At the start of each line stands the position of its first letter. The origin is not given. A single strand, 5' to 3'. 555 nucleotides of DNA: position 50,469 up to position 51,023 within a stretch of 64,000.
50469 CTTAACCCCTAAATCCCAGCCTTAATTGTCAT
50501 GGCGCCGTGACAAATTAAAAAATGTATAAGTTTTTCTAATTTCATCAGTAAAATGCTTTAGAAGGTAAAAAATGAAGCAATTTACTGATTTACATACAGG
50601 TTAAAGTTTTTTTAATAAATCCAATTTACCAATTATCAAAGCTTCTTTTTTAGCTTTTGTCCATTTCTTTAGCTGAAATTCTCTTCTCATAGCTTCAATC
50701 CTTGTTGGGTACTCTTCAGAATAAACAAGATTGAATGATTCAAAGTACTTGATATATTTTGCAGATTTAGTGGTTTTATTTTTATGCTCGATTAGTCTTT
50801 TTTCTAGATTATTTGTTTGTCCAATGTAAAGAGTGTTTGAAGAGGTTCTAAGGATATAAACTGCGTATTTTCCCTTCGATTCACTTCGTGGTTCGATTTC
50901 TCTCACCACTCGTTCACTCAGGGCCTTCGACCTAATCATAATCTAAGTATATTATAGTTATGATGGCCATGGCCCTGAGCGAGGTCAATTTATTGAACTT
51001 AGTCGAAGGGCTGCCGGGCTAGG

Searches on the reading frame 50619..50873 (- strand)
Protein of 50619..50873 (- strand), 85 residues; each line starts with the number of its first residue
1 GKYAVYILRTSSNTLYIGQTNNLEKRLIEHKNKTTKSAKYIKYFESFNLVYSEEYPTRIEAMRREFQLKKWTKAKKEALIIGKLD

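Call 107: search_protein_families(library=ncbifam, proteins=[window:50619-50873:-], max_evalue=0.01)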
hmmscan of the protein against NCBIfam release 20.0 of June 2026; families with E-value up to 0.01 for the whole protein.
window:50619-50873:- (85 aa): 3 families
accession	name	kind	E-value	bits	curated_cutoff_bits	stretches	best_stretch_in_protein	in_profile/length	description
TIGR01453.1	grpIintron_endo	subfamily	8.7e-07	29.2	56.05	1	3-55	2-62/215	group I intron endonuclease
NF011261.0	PRK14667.1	equivalog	4.6e-05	22.1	818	1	4-50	18-64/567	excinuclease ABC subunit C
NF005906.0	PRK07883.1-4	equivalog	0.0025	16.2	495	1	4-68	217-283/563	DEDD exonuclease domain-containing protein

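Call 108: search_protein_families(library=pfam, proteins=[window:50619-50873:-], max_evalue=0.01)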
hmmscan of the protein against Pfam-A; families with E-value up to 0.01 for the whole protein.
window:50619-50873:- (85 aa): 3 families
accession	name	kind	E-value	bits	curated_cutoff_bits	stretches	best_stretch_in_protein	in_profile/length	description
PF01541.30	GIY-YIG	-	4.3e-17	62.6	22.6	1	2-76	1-76/78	GIY-YIG catalytic domain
PF10544.15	T5orf172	-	0.0019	19.1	20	1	5-56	3-57/101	T5orf172 domain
PF13455.12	MUG113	-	0.002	19.1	22.3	1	17-62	3-42/73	Meiotically up-regulated gene 113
